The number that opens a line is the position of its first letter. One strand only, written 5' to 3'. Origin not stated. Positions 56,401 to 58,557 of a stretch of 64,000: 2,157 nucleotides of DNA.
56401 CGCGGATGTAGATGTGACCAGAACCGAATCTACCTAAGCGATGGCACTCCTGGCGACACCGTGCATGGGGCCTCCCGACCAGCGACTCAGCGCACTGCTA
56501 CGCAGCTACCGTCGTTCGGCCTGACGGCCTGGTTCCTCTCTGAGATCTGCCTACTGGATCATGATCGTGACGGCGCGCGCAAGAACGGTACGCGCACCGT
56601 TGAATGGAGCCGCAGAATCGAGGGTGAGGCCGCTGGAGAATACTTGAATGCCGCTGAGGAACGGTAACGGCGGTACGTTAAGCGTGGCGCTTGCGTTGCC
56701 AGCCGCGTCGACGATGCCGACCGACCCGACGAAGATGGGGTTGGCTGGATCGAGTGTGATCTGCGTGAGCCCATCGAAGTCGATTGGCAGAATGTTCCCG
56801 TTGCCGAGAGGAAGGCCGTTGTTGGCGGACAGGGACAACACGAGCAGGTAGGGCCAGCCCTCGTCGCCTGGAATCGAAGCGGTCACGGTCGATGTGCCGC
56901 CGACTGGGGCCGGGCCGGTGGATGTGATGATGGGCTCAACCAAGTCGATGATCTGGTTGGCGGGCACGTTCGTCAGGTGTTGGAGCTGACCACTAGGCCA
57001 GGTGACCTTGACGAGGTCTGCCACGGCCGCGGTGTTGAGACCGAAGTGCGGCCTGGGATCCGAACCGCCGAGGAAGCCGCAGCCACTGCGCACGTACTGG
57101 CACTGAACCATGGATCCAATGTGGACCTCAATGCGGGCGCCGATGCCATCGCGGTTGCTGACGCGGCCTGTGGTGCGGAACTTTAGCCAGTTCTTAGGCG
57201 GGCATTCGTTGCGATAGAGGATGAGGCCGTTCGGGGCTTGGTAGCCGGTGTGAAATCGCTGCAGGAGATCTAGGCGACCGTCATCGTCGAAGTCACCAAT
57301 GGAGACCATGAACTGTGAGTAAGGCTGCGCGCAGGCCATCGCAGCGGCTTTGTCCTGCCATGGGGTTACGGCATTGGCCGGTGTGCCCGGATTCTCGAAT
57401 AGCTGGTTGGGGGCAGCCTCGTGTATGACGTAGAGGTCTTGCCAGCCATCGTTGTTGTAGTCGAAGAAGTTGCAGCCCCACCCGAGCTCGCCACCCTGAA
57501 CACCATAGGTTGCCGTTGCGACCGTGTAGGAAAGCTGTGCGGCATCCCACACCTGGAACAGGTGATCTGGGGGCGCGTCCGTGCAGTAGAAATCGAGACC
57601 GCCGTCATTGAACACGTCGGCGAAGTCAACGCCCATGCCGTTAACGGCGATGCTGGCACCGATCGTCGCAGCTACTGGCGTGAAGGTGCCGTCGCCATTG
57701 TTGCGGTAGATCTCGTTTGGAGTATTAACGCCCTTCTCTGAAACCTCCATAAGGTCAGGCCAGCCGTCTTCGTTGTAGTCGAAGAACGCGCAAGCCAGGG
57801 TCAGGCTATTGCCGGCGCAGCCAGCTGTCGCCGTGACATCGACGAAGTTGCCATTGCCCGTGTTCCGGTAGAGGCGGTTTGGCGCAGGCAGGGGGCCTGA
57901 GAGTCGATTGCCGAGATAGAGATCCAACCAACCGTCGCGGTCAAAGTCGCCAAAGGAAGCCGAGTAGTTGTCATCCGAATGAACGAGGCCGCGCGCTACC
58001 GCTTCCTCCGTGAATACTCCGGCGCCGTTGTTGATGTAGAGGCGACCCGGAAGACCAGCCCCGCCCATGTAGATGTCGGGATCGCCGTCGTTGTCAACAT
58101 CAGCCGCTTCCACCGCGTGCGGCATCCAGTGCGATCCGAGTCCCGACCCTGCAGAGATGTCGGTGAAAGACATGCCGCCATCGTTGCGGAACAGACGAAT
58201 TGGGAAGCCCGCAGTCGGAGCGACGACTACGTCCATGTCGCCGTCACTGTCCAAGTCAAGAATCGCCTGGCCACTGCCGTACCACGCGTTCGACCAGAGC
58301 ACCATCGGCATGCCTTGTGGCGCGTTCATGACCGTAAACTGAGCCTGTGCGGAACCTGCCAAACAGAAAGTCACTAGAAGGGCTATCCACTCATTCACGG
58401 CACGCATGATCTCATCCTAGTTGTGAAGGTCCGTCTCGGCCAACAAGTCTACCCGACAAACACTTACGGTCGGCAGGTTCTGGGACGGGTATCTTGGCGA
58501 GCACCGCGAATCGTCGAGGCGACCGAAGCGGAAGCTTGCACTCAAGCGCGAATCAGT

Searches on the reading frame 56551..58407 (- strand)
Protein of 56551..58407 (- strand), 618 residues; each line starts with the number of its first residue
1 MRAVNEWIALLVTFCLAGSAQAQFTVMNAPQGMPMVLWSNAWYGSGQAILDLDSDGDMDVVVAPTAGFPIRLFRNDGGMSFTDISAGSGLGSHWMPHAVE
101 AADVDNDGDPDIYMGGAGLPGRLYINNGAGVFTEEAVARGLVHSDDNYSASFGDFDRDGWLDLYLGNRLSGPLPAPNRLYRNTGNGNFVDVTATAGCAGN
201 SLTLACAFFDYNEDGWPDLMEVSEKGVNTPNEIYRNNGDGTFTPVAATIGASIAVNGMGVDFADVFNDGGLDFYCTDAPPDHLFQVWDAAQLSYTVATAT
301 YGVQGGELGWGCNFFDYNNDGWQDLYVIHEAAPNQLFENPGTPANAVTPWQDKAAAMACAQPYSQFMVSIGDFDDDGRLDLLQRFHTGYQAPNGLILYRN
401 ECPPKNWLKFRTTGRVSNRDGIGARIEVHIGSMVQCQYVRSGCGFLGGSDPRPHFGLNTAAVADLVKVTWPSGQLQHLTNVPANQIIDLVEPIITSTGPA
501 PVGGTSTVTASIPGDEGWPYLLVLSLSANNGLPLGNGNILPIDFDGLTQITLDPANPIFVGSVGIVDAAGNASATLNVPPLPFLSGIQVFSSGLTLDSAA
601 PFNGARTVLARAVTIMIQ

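Call 4: search_protein_families(library=pfam, proteins=[window:56551-58407:-], max_evalue=1)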
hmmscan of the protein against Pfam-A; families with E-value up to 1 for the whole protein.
window:56551-58407:- (618 aa): 3 families
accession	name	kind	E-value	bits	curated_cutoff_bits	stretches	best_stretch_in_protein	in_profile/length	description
PF13517.12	FG-GAP_3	-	7.4e-47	158.2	26.9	5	51-113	1-60/61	FG-GAP-like repeat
PF07593.17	UnbV_ASPIC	-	5.6e-20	71.4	23.4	1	421-487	1-67/68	ASPIC and UnbV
PF01839.29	FG-GAP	-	3.6e-14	52.7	22.1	3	148-171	3-26/37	FG-GAP repeat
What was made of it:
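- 56947..58407 (-): Protein C signal peptide, five FG-GAP repeats and UnbV_ASPIC domain (the family NCBI calls CRTAC1-like). Pfam FG-GAP_3 at 7.4e-47 and UnbV_ASPIC at 5.6e-20 (call 4).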

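Call 5: search_protein_families(library=ncbifam, proteins=[window:56551-58407:-], max_evalue=1)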
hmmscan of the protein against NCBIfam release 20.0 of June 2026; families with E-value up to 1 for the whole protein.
window:56551-58407:- (618 aa): 1 family
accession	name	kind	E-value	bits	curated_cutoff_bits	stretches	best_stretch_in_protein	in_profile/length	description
NF047539.1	XAC2610_fam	domain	1e-05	25.9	35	0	314-331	3-20/89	XAC2610-related protein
